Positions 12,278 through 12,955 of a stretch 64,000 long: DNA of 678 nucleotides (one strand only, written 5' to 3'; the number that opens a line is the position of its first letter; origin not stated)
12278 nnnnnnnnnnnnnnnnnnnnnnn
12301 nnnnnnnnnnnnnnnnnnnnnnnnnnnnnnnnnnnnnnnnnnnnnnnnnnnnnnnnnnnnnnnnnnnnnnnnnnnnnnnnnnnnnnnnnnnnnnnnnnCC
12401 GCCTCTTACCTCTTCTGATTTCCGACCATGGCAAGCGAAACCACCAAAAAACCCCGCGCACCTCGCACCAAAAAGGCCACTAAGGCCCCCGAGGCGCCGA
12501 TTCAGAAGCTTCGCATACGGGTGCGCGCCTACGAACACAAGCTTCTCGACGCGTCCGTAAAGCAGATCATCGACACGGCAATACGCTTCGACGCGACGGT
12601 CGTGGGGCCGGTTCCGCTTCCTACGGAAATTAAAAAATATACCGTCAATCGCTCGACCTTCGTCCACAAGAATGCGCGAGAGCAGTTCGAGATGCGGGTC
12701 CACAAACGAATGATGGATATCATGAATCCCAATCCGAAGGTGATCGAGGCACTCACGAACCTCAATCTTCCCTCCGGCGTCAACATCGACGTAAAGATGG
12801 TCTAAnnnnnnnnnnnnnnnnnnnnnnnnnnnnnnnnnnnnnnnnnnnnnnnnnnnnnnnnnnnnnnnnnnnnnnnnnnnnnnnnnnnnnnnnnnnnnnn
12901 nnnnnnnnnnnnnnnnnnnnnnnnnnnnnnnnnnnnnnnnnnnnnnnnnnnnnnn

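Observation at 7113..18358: Ribosomal protein cluster is fragmented by four insertions of autonomous small genes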

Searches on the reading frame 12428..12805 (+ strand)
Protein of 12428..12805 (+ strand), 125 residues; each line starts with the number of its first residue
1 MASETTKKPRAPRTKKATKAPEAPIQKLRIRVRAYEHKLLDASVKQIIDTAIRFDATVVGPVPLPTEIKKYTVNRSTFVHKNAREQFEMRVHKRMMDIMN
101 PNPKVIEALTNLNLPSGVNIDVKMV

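Call 12: find_encoding_contigs(protein=window:12428-12805:+, flank=10000, max_places=10)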
Protein window:12428-12805:+ (125 aa): 3 contigs read that carry it; 1 place shown.
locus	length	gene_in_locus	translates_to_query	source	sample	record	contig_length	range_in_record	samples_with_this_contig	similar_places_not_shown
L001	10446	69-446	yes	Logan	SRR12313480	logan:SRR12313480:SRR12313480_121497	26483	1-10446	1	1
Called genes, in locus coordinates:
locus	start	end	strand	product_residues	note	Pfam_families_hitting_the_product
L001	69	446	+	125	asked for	PF00338:Ribosomal_S10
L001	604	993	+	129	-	-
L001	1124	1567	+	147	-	-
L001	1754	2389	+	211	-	PF00297:Ribosomal_L3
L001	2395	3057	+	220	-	PF00573:Ribosomal_L4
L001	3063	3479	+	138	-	PF00276:Ribosomal_L23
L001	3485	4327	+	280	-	PF00181:Ribosomal_L2_N, PF03947:Ribosomal_L2_C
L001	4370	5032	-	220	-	-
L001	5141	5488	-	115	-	-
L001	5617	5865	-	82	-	-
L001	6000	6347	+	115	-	PF00203:Ribosomal_S19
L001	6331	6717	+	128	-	PF00237:Ribosomal_L22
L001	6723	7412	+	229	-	PF07650:KH_2, PF00189:Ribosomal_S3_C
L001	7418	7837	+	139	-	PF00252:Ribosomal_L16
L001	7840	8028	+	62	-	PF00831:Ribosomal_L29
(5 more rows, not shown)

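Call 13: find_related_loci(query=window:12428-12805:+, collection=genome_contigs, flank=10000)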
Query window:12428-12805:+ (125 aa) in genome_contigs; peptide patterns used: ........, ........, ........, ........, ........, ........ (x = any residue, [..] = any of these).
600 stretches matched a pattern (row limit reached: there are more); 544 encode a relative of the query (tblastn E <= 1e-3); the best 80 are kept; 80 distinct loci.
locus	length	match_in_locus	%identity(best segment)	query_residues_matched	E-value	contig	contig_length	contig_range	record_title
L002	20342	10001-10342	78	10-125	2e-60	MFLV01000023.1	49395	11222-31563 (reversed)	MAG: Candidatus Kaiserbacteria bacterium RIFCSPLOWO2_01_FULL_51_21 rifcsplowo2_01_scaffold_4476, whole genome shotgun se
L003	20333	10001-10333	81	15-125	8e-60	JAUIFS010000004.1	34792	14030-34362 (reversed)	MAG: bacterium isolate Co_bin.11 NODE_7645_length_34792_cov_1.180557, whole genome shotgun sequence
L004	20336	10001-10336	81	14-125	4e-60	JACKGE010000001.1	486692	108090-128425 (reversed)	MAG: Candidatus Nomurabacteria bacterium isolate HK-STAS-PATE-26 HK-STAS-PATE-26_1, whole genome shotgun sequence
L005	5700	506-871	78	5-125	3e-60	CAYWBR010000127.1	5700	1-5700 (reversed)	MAG TPA_asm: uncultured Bacteriovorax sp. isolate SRP342105_co2_339 genome assembly, contig: NODE_16416_length_5700_cov_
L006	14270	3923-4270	79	8-124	1e-59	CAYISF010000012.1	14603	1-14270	MAG TPA_asm: uncultured Candidatus Saccharibacteria bacterium isolate ERP119705_co3_578 genome assembly, contig: NODE_48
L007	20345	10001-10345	75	1-125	3e-59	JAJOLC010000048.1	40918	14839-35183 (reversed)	MAG: Candidatus Paceibacterota bacterium isolate MAG-712 c_000000000011, whole genome shotgun sequence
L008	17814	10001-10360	74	1-124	3e-59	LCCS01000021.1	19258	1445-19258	MAG: Parcubacteria group bacterium GW2011_GWD2_42_14 UU98_C0021, whole genome shotgun sequence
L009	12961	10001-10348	79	11-125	4e-59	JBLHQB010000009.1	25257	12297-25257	MAG: Patiriisocius sp. isolate 3300055526_18 Ga0535637_0001455, whole genome shotgun sequence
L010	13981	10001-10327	81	17-125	2e-59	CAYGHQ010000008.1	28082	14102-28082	MAG TPA_asm: uncultured Candidatus Saccharibacteria bacterium isolate ERP113451_co1_204 genome assembly, contig: NODE_18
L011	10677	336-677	76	1-125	7e-59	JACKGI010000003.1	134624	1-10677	MAG: Candidatus Nomurabacteria bacterium isolate HK-STAS-PATE-30 HK-STAS-PATE-30_3, whole genome shotgun sequence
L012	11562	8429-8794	73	1-124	5e-59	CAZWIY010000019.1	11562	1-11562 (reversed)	MAG TPA_asm: uncultured Candidatus Saccharibacteria bacterium isolate SRP278252_co1_58 genome assembly, contig: NODE_100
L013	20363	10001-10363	75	6-125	5e-59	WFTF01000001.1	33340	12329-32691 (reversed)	MAG: Patescibacteria group bacterium isolate S139_130 k151_10038, whole genome shotgun sequence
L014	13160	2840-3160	84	17-125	7e-59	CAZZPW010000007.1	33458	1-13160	MAG TPA_asm: uncultured Candidatus Saccharibacteria bacterium isolate binchicken_co13_220 genome assembly, contig: NODE_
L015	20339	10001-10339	76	8-124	6e-59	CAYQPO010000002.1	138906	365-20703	MAG TPA_asm: uncultured Candidatus Saccharibacteria bacterium isolate binchicken_co185_107 genome assembly, contig: NODE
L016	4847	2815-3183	74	1-124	5e-59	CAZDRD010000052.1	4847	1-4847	MAG TPA_asm: uncultured Candidatus Saccharibacteria bacterium isolate SRP278252_co2_139 genome assembly, contig: NODE_38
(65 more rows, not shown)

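Call 34: find_related_loci(query=window:12428-12805:+, collection=metagenome_contigs, flank=10000)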
Query window:12428-12805:+ (125 aa) in metagenome_contigs; peptide patterns used: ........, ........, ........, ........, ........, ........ (x = any residue, [..] = any of these).
600 stretches matched a pattern (row limit reached: there are more); 543 encode a relative of the query (tblastn E <= 1e-3); the best 80 are kept; 80 distinct loci.
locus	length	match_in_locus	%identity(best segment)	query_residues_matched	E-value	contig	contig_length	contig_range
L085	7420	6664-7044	78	1-125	4e-62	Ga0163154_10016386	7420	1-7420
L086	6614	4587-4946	77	1-124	2e-60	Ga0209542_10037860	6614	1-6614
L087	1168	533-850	87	20-125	7e-64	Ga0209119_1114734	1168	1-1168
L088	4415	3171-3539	75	2-125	7e-60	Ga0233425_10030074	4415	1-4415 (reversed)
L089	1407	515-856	82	14-125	1e-62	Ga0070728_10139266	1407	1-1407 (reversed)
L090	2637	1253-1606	79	4-125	3e-60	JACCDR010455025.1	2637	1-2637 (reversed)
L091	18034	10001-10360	74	1-124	2e-59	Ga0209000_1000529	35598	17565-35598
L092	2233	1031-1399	72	6-125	4e-60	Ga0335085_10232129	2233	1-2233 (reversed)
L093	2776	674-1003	84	15-125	3e-59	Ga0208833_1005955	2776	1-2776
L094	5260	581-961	72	1-125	3e-59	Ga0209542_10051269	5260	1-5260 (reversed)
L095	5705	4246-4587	74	1-125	3e-59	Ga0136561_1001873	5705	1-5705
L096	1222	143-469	82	16-125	3e-62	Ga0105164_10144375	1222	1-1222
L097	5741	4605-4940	79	14-125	3e-59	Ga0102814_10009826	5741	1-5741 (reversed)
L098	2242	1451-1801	77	1-125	8e-60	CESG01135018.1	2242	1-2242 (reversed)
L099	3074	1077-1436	74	1-124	2e-59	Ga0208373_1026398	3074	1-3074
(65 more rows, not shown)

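Call 42: search_protein_families(library=pfam, alignment_id=A1, max_evalue=0.00001)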
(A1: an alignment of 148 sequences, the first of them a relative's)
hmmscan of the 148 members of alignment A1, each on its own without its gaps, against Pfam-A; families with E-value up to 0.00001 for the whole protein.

A. member 1, L119:2874-5315:+ (814 aa): 0 families

B. families by the number of members that match (of 148 scanned): 94 families (the first 25 are shown)
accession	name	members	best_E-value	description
PF01636.29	APH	3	1.8e-18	Phosphotransferase enzyme family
PF02653.21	BPD_transp_2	2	2.3e-16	Branched-chain amino acid transport system / permease component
PF13458.12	Peripla_BP_6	2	2.4e-16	Periplasmic binding protein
PF11339.14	DUF3141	1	7.7e-160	Protein of unknown function (DUF3141)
PF00437.27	T2SSE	1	1.6e-105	Type II/IV secretion system protein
PF02353.26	CMAS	1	1.2e-84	Mycolic acid cyclopropane synthetase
PF02469.27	Fasciclin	1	2.5e-80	Fasciclin domain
PF00009.33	GTP_EFTU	1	1.1e-61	Elongation factor Tu GTP binding domain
PF01933.23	CofD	1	1.6e-60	2-phospho-L-lactate transferase CofD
PF00573.27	Ribosomal_L4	1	2.1e-58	Ribosomal protein L4/L1 family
PF06035.17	Peptidase_C93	1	7.3e-58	Bacterial transglutaminase-like cysteine proteinase BTLCP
PF00459.30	Inositol_P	1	2e-46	Inositol monophosphatase family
PF03947.24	Ribosomal_L2_C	1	1.4e-45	Ribosomal Proteins L2, C-terminal domain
PF08495.15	FIST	1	1.2e-44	FIST N domain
PF05226.16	CHASE2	1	6.4e-43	CHASE2 domain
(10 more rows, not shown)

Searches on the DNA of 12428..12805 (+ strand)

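Call 58: search_rna_families(source=L025, start=8400, end=8760, threshold=evalue, max_evalue=1)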
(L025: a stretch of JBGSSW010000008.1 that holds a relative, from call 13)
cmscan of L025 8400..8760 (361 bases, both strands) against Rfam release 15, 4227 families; matches with E-value up to 1: 3.
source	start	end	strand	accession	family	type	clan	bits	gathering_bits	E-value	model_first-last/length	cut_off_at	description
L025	8470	8512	+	RF03694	mir-266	Gene; miRNA;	-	27.3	80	0.0028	1-83/83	no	mir-266 microRNA precursor family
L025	8470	8512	-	RF03694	mir-266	Gene; miRNA;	-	27.2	80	0.003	1-83/83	no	mir-266 microRNA precursor family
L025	8474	8559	-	RF04178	BTnc005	Gene; sRNA;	-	16.6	174.8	0.15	1-205/205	no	Bacteroides sRNA BTnc005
